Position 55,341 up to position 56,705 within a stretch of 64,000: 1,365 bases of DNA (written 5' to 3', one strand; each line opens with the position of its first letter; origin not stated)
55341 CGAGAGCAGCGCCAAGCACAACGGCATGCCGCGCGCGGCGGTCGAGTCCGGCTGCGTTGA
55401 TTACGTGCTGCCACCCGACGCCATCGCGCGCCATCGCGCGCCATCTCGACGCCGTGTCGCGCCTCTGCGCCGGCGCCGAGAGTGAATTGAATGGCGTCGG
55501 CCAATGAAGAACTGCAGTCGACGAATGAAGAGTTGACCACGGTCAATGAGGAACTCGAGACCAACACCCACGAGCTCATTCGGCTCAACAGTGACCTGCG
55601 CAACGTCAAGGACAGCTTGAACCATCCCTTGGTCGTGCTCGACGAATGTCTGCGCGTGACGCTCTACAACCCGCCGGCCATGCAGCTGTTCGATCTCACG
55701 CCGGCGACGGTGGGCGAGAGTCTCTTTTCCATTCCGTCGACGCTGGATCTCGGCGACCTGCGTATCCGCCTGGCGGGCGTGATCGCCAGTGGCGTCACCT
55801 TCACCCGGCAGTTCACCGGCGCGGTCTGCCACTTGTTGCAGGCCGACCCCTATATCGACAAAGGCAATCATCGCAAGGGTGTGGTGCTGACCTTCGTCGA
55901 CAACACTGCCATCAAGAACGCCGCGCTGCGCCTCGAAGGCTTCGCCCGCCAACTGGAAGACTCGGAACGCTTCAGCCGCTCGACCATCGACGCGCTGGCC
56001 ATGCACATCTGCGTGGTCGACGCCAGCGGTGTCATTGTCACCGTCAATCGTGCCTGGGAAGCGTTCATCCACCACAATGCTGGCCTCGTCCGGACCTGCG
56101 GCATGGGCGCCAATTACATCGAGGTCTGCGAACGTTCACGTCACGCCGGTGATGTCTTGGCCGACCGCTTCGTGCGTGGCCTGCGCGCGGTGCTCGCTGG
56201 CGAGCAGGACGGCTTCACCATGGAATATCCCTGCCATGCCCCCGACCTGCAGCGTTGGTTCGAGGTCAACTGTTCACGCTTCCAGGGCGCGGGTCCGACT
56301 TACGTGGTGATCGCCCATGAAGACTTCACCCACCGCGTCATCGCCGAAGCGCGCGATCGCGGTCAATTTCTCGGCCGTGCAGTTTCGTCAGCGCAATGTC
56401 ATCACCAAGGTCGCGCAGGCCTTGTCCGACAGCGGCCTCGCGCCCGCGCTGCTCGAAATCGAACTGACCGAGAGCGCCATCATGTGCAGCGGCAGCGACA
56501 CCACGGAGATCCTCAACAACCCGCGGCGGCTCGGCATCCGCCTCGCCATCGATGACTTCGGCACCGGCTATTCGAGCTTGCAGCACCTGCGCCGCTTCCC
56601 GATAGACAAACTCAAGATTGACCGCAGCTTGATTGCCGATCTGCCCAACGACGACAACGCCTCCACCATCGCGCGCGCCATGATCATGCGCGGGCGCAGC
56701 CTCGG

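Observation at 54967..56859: Multi-domain chemosensory/c-di-GMP signalling gene reduced to three out-of-frame fragments by internal deletions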

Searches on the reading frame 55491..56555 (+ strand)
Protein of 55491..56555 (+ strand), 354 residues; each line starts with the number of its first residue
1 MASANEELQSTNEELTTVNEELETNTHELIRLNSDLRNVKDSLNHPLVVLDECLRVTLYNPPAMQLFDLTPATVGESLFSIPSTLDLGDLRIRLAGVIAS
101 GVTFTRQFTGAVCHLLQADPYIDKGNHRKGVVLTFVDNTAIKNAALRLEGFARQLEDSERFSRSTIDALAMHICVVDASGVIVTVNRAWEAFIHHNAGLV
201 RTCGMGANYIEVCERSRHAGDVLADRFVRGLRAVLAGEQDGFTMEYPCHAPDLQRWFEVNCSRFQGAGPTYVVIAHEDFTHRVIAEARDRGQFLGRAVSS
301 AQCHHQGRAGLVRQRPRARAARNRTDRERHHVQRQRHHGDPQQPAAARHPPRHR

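Call 3: search_protein_families(library=pfam, proteins=[window:55491-56555:+], max_evalue=0.01)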
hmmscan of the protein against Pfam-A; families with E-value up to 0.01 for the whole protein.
window:55491-56555:+ (354 aa): 5 families
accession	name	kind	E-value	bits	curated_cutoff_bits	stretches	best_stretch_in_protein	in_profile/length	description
PF13596.12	PAS_10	-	1.2e-10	42.4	22.1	1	37-137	2-104/106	PAS domain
PF08448.16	PAS_4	-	1.1e-07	32.5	23.1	1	167-279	2-105/110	PAS fold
PF12860.13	PAS_7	-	2.5e-07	31.3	27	0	169-286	4-114/115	PAS fold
PF00989.32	PAS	-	5.4e-06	26.8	22.6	0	163-196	4-37/113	PAS fold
PF13188.13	PAS_8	-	3.1e-05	24.1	21.8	0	41-78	8-47/65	PAS domain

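Call 7: find_related_loci(query=window:55491-56345:+, collection=genome_contigs, flank=8000)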
Query window:55491-56345:+ (285 aa) in genome_contigs; peptide patterns used: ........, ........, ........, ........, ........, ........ (x = any residue, [..] = any of these).
107 stretches matched a pattern, but none encodes a relative of the query by tblastn (E <= 1e-3).

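Call 8: find_homologous_proteins(query=window:55491-56345:+)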
Query window:55491-56345:+ (285 aa): 1245 proteins with E <= 0.001 among 3312 candidates; the best 120 are listed.
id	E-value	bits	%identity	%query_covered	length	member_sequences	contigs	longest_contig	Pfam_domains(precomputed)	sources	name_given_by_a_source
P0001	1.0e-188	643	100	100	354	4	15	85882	PF13596.13,PF13188.14,PF12860.14,PF08448.17,PF00989.32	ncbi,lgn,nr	ncbi:MAG: PAS domain-containing protein [Gammaproteobacteria bacterium]|nr:PAS domain-containing pro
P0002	1.3e-40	157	37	96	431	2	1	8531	PF13596.13,PF08448.17,PF03938.20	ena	-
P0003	1.6e-39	154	34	96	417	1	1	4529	PF13596.13,PF08448.17,PF24161.2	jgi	jgi:two-component system CheB/CheR fusion protein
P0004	3.3e-38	150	37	98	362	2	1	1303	PF13596.13,PF08448.17,PF24161.2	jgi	jgi:two-component system CheB/CheR fusion protein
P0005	5.4e-38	149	36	99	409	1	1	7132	PF13596.13,PF08448.17,PF24161.2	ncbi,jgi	-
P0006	7.8e-38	148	34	96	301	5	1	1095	PF13596.13,PF08448.17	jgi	jgi:two-component system CheB/CheR fusion protein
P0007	2.9e-37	146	35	98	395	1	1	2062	PF13596.13,PF08448.17,PF00989.32,PF24161.2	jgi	jgi:two-component system CheB/CheR fusion protein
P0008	7.1e-36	142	35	96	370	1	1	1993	PF13596.13,PF08448.17,PF00989.32,PF24161.2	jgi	jgi:two-component system CheB/CheR fusion protein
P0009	1.3e-35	141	34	100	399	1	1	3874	PF13596.13,PF13426.14,PF08448.17,PF00989.32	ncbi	-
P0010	1.5e-35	141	34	99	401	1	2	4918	PF13596.13,PF13426.14,PF13188.14,PF08448.17,PF03938.20,PF00989.32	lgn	-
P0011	4.9e-35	139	35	98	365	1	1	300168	PF13596.13,PF08448.17,PF24161.2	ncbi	-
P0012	4.9e-35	139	35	96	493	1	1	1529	PF13596.13,PF08448.17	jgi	jgi:two-component system CheB/CheR fusion protein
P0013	2.9e-34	137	35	96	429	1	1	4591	PF13596.13,PF08448.17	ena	-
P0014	8.9e-33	132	34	98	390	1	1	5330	PF13596.13,PF08448.17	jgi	jgi:two-component system, chemotaxis family, CheB/CheR fusion protein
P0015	2.1e-32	131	34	99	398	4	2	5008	PF13596.13,PF00989.32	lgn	-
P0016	1.1e-30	125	32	98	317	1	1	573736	PF13596.13,PF08448.17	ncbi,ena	-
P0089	1.9e-18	85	32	66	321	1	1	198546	PF13596.13,PF13426.14,PF13188.14,PF12860.14,PF08448.17,PF00989.32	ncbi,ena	-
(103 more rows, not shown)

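Call 9: find_encoding_contigs(protein=P0001, flank=6000, max_places=10)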
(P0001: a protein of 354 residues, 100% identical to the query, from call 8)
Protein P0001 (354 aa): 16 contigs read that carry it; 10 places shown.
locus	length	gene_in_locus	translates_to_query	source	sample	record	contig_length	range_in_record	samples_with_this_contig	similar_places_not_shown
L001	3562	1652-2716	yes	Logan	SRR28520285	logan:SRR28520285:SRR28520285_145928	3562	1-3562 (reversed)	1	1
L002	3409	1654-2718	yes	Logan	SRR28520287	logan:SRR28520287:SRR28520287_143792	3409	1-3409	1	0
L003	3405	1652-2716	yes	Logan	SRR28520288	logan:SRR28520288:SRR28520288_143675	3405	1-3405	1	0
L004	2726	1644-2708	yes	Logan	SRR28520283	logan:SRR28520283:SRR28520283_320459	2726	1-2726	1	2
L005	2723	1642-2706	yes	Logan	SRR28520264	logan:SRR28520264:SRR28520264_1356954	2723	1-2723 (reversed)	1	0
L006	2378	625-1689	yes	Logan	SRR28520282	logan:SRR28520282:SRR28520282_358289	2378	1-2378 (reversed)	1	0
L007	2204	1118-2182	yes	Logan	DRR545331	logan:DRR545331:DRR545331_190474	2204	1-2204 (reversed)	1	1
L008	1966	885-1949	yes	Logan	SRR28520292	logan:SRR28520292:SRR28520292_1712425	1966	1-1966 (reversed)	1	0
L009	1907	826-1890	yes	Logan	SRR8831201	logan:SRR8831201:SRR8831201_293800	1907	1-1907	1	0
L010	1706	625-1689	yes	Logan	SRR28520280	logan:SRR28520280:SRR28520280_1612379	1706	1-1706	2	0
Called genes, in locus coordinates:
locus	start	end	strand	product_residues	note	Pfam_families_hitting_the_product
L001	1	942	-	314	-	?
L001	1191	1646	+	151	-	PF01339:CheB_methylest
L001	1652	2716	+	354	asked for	PF00989:PAS (faint), PF08448:PAS_4 (faint), PF12860:PAS_7 (faint), PF13188:PAS_8 (faint), PF13596:PAS_10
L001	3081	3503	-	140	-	PF05610:DUF779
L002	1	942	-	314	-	?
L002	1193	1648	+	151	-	PF01339:CheB_methylest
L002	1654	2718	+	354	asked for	PF00989:PAS (faint), PF08448:PAS_4 (faint), PF12860:PAS_7 (faint), PF13188:PAS_8 (faint), PF13596:PAS_10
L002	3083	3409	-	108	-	?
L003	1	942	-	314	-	?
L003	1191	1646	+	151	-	PF01339:CheB_methylest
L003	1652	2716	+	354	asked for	PF00989:PAS (faint), PF08448:PAS_4 (faint), PF12860:PAS_7 (faint), PF13188:PAS_8 (faint), PF13596:PAS_10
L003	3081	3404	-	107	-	?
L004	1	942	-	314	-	?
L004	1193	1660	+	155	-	PF01339:CheB_methylest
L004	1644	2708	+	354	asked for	PF00989:PAS (faint), PF08448:PAS_4 (faint), PF12860:PAS_7 (faint), PF13188:PAS_8 (faint), PF13596:PAS_10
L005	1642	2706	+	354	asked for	PF00989:PAS (faint), PF08448:PAS_4 (faint), PF12860:PAS_7 (faint), PF13188:PAS_8 (faint), PF13596:PAS_10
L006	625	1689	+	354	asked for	PF00989:PAS (faint), PF08448:PAS_4 (faint), PF12860:PAS_7 (faint), PF13188:PAS_8 (faint), PF13596:PAS_10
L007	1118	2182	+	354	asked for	PF00989:PAS (faint), PF08448:PAS_4 (faint), PF12860:PAS_7 (faint), PF13188:PAS_8 (faint), PF13596:PAS_10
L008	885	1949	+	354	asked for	PF00989:PAS (faint), PF08448:PAS_4 (faint), PF12860:PAS_7 (faint), PF13188:PAS_8 (faint), PF13596:PAS_10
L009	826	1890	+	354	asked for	PF00989:PAS (faint), PF08448:PAS_4 (faint), PF12860:PAS_7 (faint), PF13188:PAS_8 (faint), PF13596:PAS_10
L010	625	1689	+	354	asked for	PF00989:PAS (faint), PF08448:PAS_4 (faint), PF12860:PAS_7 (faint), PF13188:PAS_8 (faint), PF13596:PAS_10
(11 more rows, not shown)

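Call 18: search_protein_representatives(protein=window:55491-56345:+)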
Query: 285 residues. Proteins with E-value up to 0.001 (for the whole library): 23994; up to 1e-10: 13493; up to 1e-30: 193. The best 150 are listed.
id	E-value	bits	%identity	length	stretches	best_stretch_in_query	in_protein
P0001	3.2e-189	643.1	100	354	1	1-285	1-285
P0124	1.9e-74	266.7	47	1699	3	3-282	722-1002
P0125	6.8e-70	251.8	50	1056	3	3-283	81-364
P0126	3.5e-61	223.2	46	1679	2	3-282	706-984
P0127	2.9e-54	200.6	40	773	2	154-282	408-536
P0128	8.0e-53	195.8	32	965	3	148-282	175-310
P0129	2.6e-52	194.1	41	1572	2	153-282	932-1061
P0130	1.9e-50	188.0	40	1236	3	3-285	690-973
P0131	5.9e-49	183.1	43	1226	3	3-284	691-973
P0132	5.5e-48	180.0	35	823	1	8-280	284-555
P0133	1.9e-47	178.2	41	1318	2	2-280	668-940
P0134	2.2e-44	168.2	41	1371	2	2-283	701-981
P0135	9.5e-44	166.1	32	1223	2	149-284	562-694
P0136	4.2e-43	163.9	43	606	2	2-282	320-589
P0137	1.1e-42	162.6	40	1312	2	3-262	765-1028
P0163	1.4e-36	142.5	39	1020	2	2-280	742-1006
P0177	4.5e-35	137.6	40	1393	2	2-285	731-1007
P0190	2.4e-34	135.2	40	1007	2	2-279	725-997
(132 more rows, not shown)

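Call 19: search_protein_families(library=pfam, proteins=[P0124, P0125, P0126, P0130, P0131, P0133], max_evalue=0.00001)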
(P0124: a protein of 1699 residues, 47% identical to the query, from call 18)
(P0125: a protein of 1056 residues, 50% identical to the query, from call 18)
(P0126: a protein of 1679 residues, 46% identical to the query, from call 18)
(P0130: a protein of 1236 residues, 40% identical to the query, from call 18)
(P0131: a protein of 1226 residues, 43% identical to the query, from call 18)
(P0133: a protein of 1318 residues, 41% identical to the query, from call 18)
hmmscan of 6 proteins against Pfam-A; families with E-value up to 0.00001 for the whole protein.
P0124 (1699 aa): 12 families
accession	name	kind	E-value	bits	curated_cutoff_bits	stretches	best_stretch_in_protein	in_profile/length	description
PF00563.25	EAL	-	3e-68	230.1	31.3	1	1443-1678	2-236/236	EAL domain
PF01339.22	CheB_methylest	-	1.6e-57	194.5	24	1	46-221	1-174/174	CheB methylesterase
PF00990.26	GGDEF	-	1.6e-48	165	23.8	1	1266-1421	1-159/161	Diguanylate cyclase, GGDEF domain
PF01739.24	CheR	-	1.6e-47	162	27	1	309-496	2-191/195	CheR methyltransferase, SAM binding domain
PF08448.16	PAS_4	-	1e-27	97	23.1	2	1017-1126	2-107/110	PAS fold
PF13426.13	PAS_9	-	8.3e-26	90.7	27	1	1030-1125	8-102/103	PAS domain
PF08447.18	PAS_3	-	2.9e-21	76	25.6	2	1168-1247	8-87/89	PAS fold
PF00989.32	PAS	-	2.2e-18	66.7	22.6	1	1029-1124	17-113/113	PAS fold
PF13188.13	PAS_8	-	6.5e-17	61.2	21.8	0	1014-1066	5-55/65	PAS domain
PF03705.20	CheR_N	-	4.7e-14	52.3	27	1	245-294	3-52/53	CheR methyltransferase, all-alpha domain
PF13596.12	PAS_10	-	7.5e-10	39.9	22.1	1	755-856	1-104/106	PAS domain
PF12860.13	PAS_7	-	9.3e-08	32.7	27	0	885-1006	1-114/115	PAS fold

P0125 (1056 aa): 9 families
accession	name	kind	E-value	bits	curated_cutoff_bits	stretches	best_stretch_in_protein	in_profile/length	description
PF00563.25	EAL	-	1.6e-72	244.2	31.3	1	798-1033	2-236/236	EAL domain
PF00990.26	GGDEF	-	7.5e-53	179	23.8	1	621-777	1-160/161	Diguanylate cyclase, GGDEF domain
PF00989.32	PAS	-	3.7e-27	95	22.6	1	376-479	6-113/113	PAS fold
PF08448.16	PAS_4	-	2.6e-22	79.6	23.1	1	119-219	2-105/110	PAS fold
PF13426.13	PAS_9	-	1.2e-15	58.1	27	1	392-481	9-103/103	PAS domain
PF08447.18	PAS_3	-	1e-14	55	25.6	1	530-602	13-87/89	PAS fold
PF13188.13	PAS_8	-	3.1e-13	49.5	21.8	0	376-424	6-48/65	PAS domain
PF12860.13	PAS_7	-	7.5e-08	33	27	0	247-367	1-114/115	PAS fold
PF13596.12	PAS_10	-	4.7e-07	30.9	22.1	1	116-218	3-104/106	PAS domain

P0126 (1679 aa): 10 families
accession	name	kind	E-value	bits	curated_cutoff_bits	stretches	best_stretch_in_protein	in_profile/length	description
PF00563.25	EAL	-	4.1e-75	252.6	31.3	1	1426-1658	4-235/236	EAL domain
PF01339.22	CheB_methylest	-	1.4e-54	184.9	24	1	35-210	1-174/174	CheB methylesterase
PF00990.26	GGDEF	-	2e-50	171.1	23.8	1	1247-1403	1-160/161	Diguanylate cyclase, GGDEF domain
PF01739.24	CheR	-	2.5e-47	161.3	27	1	299-488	2-192/195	CheR methyltransferase, SAM binding domain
PF00989.32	PAS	-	9e-25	87.3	22.6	1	996-1105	5-113/113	PAS fold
PF08448.16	PAS_4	-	1.1e-23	84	23.1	0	1004-1107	7-107/110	PAS fold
PF13426.13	PAS_9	-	1.4e-23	83.5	27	1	1004-1107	3-103/103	PAS domain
PF08447.18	PAS_3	-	4.2e-18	65.8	25.6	1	1143-1226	2-85/89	PAS fold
PF03705.20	CheR_N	-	1.9e-15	56.7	27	1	233-285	1-53/53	CheR methyltransferase, all-alpha domain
PF13188.13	PAS_8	-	1e-08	35.2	21.8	0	996-1048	5-55/65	PAS domain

P0130 (1236 aa): 9 families
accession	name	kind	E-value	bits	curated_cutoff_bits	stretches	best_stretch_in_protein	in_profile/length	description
PF01339.22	CheB_methylest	-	4e-57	193.2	24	1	11-186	1-174/174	CheB methylesterase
PF01739.24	CheR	-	7.7e-52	176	27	1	273-455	2-186/195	CheR methyltransferase, SAM binding domain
PF02518.31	HATPase_c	-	5.9e-24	85.1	26.4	1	1106-1217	2-110/111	Histidine kinase-, DNA gyrase B-, and HSP90-like ATPase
PF08448.16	PAS_4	-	1.8e-16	60.8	23.1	1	729-826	3-106/110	PAS fold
PF00512.31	HisKA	-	2.6e-15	56.7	26.9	1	990-1058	1-65/66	His Kinase A (phospho-acceptor) domain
PF03705.20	CheR_N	-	1.1e-12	47.8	27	1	208-258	2-52/53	CheR methyltransferase, all-alpha domain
PF00989.32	PAS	-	1.9e-10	41.2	22.6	1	722-824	2-112/113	PAS fold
PF13596.12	PAS_10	-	2.5e-10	41.4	22.1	1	723-824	1-104/106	PAS domain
PF13188.13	PAS_8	-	1.2e-07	31.8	21.8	0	723-760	3-42/65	PAS domain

P0131 (1226 aa): 7 families
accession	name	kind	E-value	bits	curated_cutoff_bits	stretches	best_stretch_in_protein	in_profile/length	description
PF01339.22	CheB_methylest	-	3.1e-56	190.3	24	1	21-195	2-174/174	CheB methylesterase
PF01739.24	CheR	-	2.4e-47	161.4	27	1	282-469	2-191/195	CheR methyltransferase, SAM binding domain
PF08448.16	PAS_4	-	2.2e-16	60.5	23.1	2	855-972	1-109/110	PAS fold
PF02518.31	HATPase_c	-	2.3e-13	51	26.4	1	1107-1214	2-110/111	Histidine kinase-, DNA gyrase B-, and HSP90-like ATPase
PF03705.20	CheR_N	-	2.4e-11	43.6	27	1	219-268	4-53/53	CheR methyltransferase, all-alpha domain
PF13596.12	PAS_10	-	6.7e-09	36.8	22.1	1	726-826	3-104/106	PAS domain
PF00512.31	HisKA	-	1.6e-08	34.9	26.9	1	992-1060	2-66/66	His Kinase A (phospho-acceptor) domain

P0133 (1318 aa): 8 families
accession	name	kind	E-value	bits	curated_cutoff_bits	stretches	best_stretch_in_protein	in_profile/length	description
PF01339.22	CheB_methylest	-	2e-50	171.3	24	1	7-179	1-172/174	CheB methylesterase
PF01739.24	CheR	-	9.5e-50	169.2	27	1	264-453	2-192/195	CheR methyltransferase, SAM binding domain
PF02518.31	HATPase_c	-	1.4e-22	80.7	26.4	1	1066-1182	3-109/111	Histidine kinase-, DNA gyrase B-, and HSP90-like ATPase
PF13596.12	PAS_10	-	2.6e-18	67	22.1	1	702-806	1-106/106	PAS domain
PF00072.30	Response_reg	-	1.8e-16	60.7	30.2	1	1208-1291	1-82/111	Response regulator receiver domain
PF08448.16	PAS_4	-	5.3e-12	46.4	23.1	1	708-807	3-107/110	PAS fold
PF03705.20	CheR_N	-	1e-09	38.3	27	1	200-250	3-53/53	CheR methyltransferase, all-alpha domain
PF00512.31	HisKA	-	2.6e-06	27.8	26.9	0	958-1019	2-64/66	His Kinase A (phospho-acceptor) domain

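Call 23: find_encoding_contigs(protein=P0124, flank=10000, max_places=4)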
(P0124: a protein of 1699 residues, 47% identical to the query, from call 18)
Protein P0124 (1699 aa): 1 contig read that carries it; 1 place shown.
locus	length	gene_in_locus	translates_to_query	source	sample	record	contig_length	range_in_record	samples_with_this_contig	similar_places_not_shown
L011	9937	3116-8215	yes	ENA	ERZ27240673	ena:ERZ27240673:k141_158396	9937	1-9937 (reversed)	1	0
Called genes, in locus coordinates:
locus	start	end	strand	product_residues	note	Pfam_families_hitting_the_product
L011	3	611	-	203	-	?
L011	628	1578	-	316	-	PF05496:RuvB_N (faint), PF13191:AAA_16 (weak), PF00004:AAA, PF07724:AAA_2 (faint), PF07726:AAA_3 (faint), PF07728:AAA_5, PF13401:AAA_22 (faint)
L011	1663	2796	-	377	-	PF04116:FA_hydroxylase, PF00581:Rhodanese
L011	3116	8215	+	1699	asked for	PF01339:CheB_methylest, PF03705:CheR_N, PF01739:CheR, PF13596:PAS_10, PF08448:PAS_4, PF00989:PAS, PF08448:PAS_4, PF13426:PAS_9, +7 more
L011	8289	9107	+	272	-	PF03466:LysR_substrate, PF12849:PBP_like_2, PF13531:SBP_bac_11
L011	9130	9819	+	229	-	-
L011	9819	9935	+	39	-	?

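Call 24: find_encoding_contigs(protein=P0126, flank=10000, max_places=4)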
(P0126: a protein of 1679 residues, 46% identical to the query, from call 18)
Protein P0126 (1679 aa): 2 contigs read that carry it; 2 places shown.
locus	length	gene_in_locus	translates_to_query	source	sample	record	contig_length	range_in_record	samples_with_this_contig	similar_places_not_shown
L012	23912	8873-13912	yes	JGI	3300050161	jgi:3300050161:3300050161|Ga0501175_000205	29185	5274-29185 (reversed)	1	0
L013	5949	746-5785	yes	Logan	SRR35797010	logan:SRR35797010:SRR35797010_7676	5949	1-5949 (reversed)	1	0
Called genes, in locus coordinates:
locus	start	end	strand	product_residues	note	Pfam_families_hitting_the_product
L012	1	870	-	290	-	?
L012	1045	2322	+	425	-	PF07690:MFS_1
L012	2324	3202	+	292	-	PF00892:EamA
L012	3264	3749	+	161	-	PF00255:GSHPx, PF00578:AhpC-TSA (weak)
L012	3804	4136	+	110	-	PF05534:HicB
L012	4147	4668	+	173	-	PF13673:Acetyltransf_10, PF13508:Acetyltransf_7 (weak)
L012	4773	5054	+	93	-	PF05015:HigB-like_toxin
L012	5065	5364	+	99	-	PF01381:HTH_3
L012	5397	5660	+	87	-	PF10041:DUF2277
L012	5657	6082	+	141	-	-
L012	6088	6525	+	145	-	PF01124:MAPEG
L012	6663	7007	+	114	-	PF00893:Multi_Drug_Res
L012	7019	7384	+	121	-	PF04828:GFA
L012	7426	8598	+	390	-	PF10094:DUF2332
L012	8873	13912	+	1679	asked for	PF01339:CheB_methylest, PF03705:CheR_N, PF01739:CheR, PF00989:PAS, PF13426:PAS_9, PF08447:PAS_3, PF00990:GGDEF, PF00563:EAL, +4 more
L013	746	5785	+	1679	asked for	PF01339:CheB_methylest, PF03705:CheR_N, PF01739:CheR, PF00989:PAS, PF13426:PAS_9, PF08447:PAS_3, PF00990:GGDEF, PF00563:EAL, +4 more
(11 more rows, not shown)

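Call 25: find_encoding_contigs(protein=P0125, flank=10000, max_places=4)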
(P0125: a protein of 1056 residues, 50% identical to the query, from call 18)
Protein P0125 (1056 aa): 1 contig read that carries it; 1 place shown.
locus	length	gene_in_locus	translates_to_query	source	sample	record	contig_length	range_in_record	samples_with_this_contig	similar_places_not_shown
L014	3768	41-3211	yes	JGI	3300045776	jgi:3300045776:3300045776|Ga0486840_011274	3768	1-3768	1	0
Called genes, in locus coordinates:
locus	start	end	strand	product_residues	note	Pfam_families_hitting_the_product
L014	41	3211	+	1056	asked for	PF08448:PAS_4 (weak), PF13596:PAS_10 (weak), PF00989:PAS, PF08448:PAS_4 (weak), PF13426:PAS_9, PF08447:PAS_3, PF00990:GGDEF, PF00563:EAL, +2 more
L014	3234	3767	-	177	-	?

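Call 34: find_related_loci(query=window:55491-56345:+, collection=metagenome_contigs, flank=7000)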
Query window:55491-56345:+ (285 aa) in metagenome_contigs; peptide patterns used: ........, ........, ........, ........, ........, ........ (x = any residue, [..] = any of these).
161 stretches matched a pattern; 1 encode a relative of the query (tblastn E <= 1e-3); 1 distinct loci.
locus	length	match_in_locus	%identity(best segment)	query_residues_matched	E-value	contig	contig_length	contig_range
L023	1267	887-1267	100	1-127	3e-89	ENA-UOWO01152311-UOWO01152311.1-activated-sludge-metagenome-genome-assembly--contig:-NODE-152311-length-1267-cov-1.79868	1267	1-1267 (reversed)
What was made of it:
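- Tried and rejected: Scans of genome_contigs and metagenome_contigs with the PAS fragment (calls 7, 34) found no intact relative.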

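Call 38: find_encoding_contigs(protein=P0016, flank=5000, max_places=2)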
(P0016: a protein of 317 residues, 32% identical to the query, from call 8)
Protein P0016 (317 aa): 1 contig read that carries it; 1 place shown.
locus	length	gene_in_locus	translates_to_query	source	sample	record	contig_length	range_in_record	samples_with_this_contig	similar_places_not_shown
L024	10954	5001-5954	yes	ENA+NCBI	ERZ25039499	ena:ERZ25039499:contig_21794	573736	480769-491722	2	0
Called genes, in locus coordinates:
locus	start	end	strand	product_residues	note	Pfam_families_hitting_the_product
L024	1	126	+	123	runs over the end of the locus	-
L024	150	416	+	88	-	-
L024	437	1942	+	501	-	PF20656:MS_N, PF20658:MSG_insertion, PF01274:MS_TIM-barrel (weak)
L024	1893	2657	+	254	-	PF01274:MS_TIM-barrel, PF20659:MS_C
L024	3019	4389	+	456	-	PF01339:CheB_methylest, PF03705:CheR_N, PF01739:CheR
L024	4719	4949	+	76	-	-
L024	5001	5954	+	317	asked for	PF13596:PAS_10, PF08448:PAS_4 (faint)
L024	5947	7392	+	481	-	PF00512:HisKA, PF02518:HATPase_c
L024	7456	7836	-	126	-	-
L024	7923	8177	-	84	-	PF01258:zf-dskA_traR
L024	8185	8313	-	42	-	-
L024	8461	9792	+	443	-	PF00890:FAD_binding_2 (weak), PF01134:GIDA (faint), PF01266:DAO, PF01494:FAD_binding_3, PF04820:Trp_halogenase (weak), PF07992:Pyr_redox_2 (weak), PF12831:FAD_oxidored (weak), PF13450:NAD_binding_8 (weak)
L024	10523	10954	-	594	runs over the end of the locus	PF04932:Wzy_C (weak)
